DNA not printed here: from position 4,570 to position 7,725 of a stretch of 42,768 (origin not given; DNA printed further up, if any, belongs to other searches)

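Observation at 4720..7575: CopC-CopD fused to a seven-bladed Vgb-like beta-propeller, with a second membrane-anchored propeller 2.5 kb downstream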

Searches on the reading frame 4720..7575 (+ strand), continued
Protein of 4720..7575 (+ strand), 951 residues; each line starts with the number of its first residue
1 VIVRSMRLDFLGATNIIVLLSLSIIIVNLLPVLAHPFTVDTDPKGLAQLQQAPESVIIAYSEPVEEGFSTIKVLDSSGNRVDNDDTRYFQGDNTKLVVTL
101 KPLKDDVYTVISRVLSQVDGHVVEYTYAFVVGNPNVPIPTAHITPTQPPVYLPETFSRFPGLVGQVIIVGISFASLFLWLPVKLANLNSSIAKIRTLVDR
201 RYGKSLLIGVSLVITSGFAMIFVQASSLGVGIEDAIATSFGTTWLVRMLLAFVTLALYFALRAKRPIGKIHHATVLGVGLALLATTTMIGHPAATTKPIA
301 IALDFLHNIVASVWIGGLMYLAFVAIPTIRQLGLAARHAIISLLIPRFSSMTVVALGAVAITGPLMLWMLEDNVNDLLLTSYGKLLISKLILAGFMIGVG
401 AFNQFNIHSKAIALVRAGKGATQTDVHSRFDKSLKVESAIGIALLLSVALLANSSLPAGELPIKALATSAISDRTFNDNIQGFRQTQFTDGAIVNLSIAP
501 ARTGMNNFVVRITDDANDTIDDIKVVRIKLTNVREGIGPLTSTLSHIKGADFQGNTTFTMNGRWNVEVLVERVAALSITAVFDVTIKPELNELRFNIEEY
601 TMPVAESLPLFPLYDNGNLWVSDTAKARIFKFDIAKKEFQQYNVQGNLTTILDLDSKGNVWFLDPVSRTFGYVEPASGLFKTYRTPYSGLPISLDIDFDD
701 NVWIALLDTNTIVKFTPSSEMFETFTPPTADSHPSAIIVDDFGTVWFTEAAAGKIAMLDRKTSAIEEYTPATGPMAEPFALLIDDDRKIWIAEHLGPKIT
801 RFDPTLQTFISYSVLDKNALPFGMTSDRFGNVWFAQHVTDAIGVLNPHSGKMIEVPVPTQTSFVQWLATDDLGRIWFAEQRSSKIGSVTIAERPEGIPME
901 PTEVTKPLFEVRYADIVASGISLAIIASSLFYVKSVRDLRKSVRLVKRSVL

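Call 57: find_homologous_proteins(query=P0348)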
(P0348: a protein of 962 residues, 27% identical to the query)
Query P0348 (962 aa): 56 proteins with E <= 0.001 among 8000 candidates.
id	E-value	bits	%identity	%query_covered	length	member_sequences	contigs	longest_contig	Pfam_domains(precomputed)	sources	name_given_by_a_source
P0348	0.0e+0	2103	100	100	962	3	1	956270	PF07494.18,PF21959.3,PF13449.13,PF05425.19,PF24684.2,PF08450.19,PF04234.19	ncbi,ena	-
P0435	0.0e+0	1452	80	91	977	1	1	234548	PF13449.13,PF05425.19,PF24684.2,PF08450.19,PF04234.19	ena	-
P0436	0.0e+0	1274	63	99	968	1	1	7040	PF07494.18,PF13449.13,PF05425.19,PF24684.2,PF01436.28,PF08450.19,PF04234.19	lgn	-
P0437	0.0e+0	1222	64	96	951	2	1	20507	PF07494.18,PF05425.19,PF24684.2,PF08450.19,PF04234.19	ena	-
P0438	0.0e+0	1173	60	99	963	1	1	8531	PF07494.18,PF05425.19,PF24684.2,PF08450.19,PF04234.19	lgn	-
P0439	0.0e+0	1112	59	96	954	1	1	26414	PF07494.18,PF05425.19,PF24684.2,PF08450.19,PF04234.19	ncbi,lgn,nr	ncbi:MAG TPA: CopD family protein [Jatrophihabitans sp.]|nr:CopD family protein [Jatrophihabitans sp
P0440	0.0e+0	1106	58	97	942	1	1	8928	PF21959.3,PF13449.13,PF05425.19,PF24684.2,PF08450.19,PF04234.19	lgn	-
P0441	0.0e+0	1029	54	97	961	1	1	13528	PF13360.14,PF21959.3,PF05425.19,PF24684.2,PF08450.19,PF04234.19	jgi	jgi:putative copper export protein/methionine-rich copper-binding protein CopC/outer membrane protei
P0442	0.0e+0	1020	54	98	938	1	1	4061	PF05425.19,PF24684.2,PF08450.19,PF04234.19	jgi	jgi:virginiamycin B lyase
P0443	0.0e+0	1013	56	96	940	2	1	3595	PF07494.18,PF13449.13,PF05425.19,PF24684.2,PF08450.19,PF04234.19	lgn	-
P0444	5.2e-298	1010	54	98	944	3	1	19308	PF05425.19,PF24684.2,PF08450.19,PF04234.19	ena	-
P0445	1.8e-247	842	56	40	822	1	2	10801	PF05425.19,PF24684.2,PF08450.19,PF04234.19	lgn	-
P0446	1.1e-243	830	49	97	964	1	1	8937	PF21959.3,PF05425.19,PF24684.2,PF08450.19,PF04234.19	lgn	-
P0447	2.0e-243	829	49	98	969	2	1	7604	PF21959.3,PF05425.19,PF24684.2,PF08450.19,PF04234.19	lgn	-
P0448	5.5e-235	801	47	96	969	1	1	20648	PF05425.19,PF24684.2,PF08450.19,PF04234.19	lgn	-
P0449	7.7e-223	761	52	32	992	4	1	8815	PF21959.3,PF05425.19,PF24684.2,PF01436.28,PF08450.19,PF04234.19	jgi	-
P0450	1.6e-222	760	45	95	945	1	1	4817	PF13449.13,PF05425.19,PF24684.2,PF08450.19,PF04234.19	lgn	-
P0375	2.0e-221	756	46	96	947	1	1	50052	PF05425.19,PF24684.2,PF01436.28,PF08450.19,PF04234.19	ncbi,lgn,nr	ncbi:MAG TPA: copper resistance protein CopC [Nocardioidaceae bacterium]|nr:copper resistance protei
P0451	2.0e-221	756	46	98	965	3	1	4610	PF13449.13,PF05425.19,PF24684.2,PF08450.19,PF04234.19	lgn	-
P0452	1.0e-218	747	45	98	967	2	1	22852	PF07494.18,PF05425.19,PF24684.2,PF08450.19,PF04234.19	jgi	-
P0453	1.1e-217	744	53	30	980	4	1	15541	PF21959.3,PF05425.19,PF24684.2,PF08450.19,PF04234.19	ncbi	ncbi:MAG TPA: copper resistance protein CopC [Trebonia sp.]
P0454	6.1e-207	708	43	100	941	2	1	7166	PF07494.18,PF21959.3,PF05425.19,PF16819.12,PF24684.2,PF08450.19,PF04234.19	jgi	jgi:copper transport protein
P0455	2.7e-206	706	44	68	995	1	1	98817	PF05425.19,PF24684.2,PF08450.19,PF04234.19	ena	-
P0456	2.8e-203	696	42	96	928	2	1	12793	PF07494.18,PF21959.3,PF05425.19,PF24684.2,PF08450.19,PF04234.19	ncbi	-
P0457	5.8e-198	678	43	97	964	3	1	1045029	PF21959.3,PF05425.19,PF24684.2,PF08450.19,PF04234.19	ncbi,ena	-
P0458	3.0e-196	673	44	97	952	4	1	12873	PF05425.19,PF24684.2,PF08450.19,PF04234.19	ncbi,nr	ncbi:MAG TPA: copper resistance protein CopC [Dehalococcoidia bacterium]|nr:copper resistance protei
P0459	5.1e-192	659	42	97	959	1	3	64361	PF21959.3,PF05425.19,PF24684.2,PF08450.19,PF04234.19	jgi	jgi:virginiamycin B lyase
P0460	4.0e-189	649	42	97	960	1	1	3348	PF07494.18,PF21959.3,PF20067.6,PF05425.19,PF24684.2,PF08450.19,PF04234.19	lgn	-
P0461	7.8e-176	605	51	34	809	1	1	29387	PF21959.3,PF05425.19,PF24684.2,PF08450.19,PF04234.19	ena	-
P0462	3.6e-171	590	46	76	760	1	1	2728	PF05425.19,PF24684.2,PF04234.19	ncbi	ncbi:MAG: copper resistance protein CopC, partial [Streptosporangiaceae bacterium]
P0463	1.2e-117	413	46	51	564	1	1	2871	PF05425.19,PF04234.19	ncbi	ncbi:MAG: copper resistance protein CopC, partial [Trebonia sp.]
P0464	5.7e-109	384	41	59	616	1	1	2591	PF05425.19,PF04234.19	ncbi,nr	ncbi:MAG TPA: copper resistance protein CopC, partial [Candidatus Sulfotelmatobacter sp.]|nr:copper 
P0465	3.4e-32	130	30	47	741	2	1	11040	PF05425.19,PF13442.12,PF00034.27,PF04234.19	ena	-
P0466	1.8e-29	121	30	66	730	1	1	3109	PF05425.19,PF13442.12,PF00034.27,PF04234.19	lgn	-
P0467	1.3e-27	115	44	10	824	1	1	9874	PF05425.19,PF04234.19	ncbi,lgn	-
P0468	8.9e-24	102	27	57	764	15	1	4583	PF05425.19,PF13442.12,PF00034.27,PF13115.12,PF04234.19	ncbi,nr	ncbi:MAG TPA: hypothetical protein DCE26_08455 [Dehalococcoidia bacterium]|nr:hypothetical protein [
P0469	4.3e-23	100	31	55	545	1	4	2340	PF05751.17,PF05425.19,PF04234.19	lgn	-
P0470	4.8e-23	99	37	11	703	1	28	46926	PF05425.19,PF13442.12,PF00034.27,PF04234.19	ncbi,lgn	-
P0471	1.5e-22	98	33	10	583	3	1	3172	PF05425.19,PF04234.19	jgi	jgi:copper transport protein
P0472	2.3e-21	94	27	52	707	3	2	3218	PF05425.19,PF13115.12,PF04234.19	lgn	-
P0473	1.0e-19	88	36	13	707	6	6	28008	PF05751.17,PF05425.19,PF04234.19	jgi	jgi:copper transport protein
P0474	2.0e-19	87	35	12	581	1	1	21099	PF05751.17,PF05425.19,PF13115.12,PF04234.19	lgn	-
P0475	3.5e-19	87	29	25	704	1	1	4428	PF05751.17,PF05425.19,PF04234.19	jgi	jgi:copper transport protein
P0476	7.7e-19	86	39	10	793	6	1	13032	PF05425.19,PF04234.19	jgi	jgi:copper transport protein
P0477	7.8e-19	85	40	13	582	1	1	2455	PF05425.19,PF04234.19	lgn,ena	-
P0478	2.6e-18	84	37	13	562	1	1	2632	PF05425.19,PF13115.12,PF04234.19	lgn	-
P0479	3.6e-17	80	29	38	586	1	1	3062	PF05425.19,PF04234.19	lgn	-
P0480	8.1e-15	72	29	43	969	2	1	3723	PF05425.19,PF04234.19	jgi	jgi:copper transport protein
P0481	2.6e-13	67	37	11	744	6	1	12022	PF05425.19,PF04234.19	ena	-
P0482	1.5e-12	65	39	12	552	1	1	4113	PF05425.19,PF04234.19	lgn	-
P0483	9.7e-12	62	34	18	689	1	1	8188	PF05425.19,PF04234.19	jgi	jgi:copper transport protein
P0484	1.3e-11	62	28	10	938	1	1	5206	PF05425.19,PF04234.19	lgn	-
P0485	1.2e-10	58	29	38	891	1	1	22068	PF05425.19,PF04234.19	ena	-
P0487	2.9e-8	50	27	10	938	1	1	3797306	PF05425.19,PF04234.19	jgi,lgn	jgi:copper transport protein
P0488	5.3e-8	50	33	15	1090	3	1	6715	PF03704.24,PF21959.3,PF21783.3,PF00496.28,PF00486.35,PF16819.12,PF24684.2,PF08450.19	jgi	jgi:YVTN family beta-propeller protein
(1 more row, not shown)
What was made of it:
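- Bacterial counterpart: CopC-CopD-Vgb proteins occur in Jatrophihabitans, Nocardioidaceae, Trebonia and Dehalococcoidia (call 57). Other CopCD proteins carry a C-terminal cytochrome c (PF13442/PF00034, call 57).
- Tried and rejected: This was resolved for the bacterial family through a third homology search (call 57).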

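Call 93: find_encoding_contigs(protein=P0259, flank=8000, max_places=1)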
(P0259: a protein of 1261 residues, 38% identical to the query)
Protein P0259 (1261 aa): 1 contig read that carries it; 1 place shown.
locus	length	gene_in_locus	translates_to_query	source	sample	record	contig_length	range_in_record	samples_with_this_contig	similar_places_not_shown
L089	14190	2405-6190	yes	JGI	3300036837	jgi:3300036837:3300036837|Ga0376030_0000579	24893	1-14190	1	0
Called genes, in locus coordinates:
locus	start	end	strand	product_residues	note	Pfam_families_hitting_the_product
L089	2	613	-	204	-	?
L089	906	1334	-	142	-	-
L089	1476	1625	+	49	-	-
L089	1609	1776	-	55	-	PF01548:DEDD_Tnp_IS110 (weak)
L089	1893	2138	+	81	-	-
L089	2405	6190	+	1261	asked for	PF04234:CopC, PF05425:CopD, PF08450:SGL (faint), PF24684:Vgb_lyase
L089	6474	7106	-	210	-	-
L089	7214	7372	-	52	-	-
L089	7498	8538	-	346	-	-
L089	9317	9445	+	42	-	PF02742:Fe_dep_repr_C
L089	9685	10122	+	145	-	-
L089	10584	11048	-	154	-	-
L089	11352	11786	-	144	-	-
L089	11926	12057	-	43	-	-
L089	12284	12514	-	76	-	-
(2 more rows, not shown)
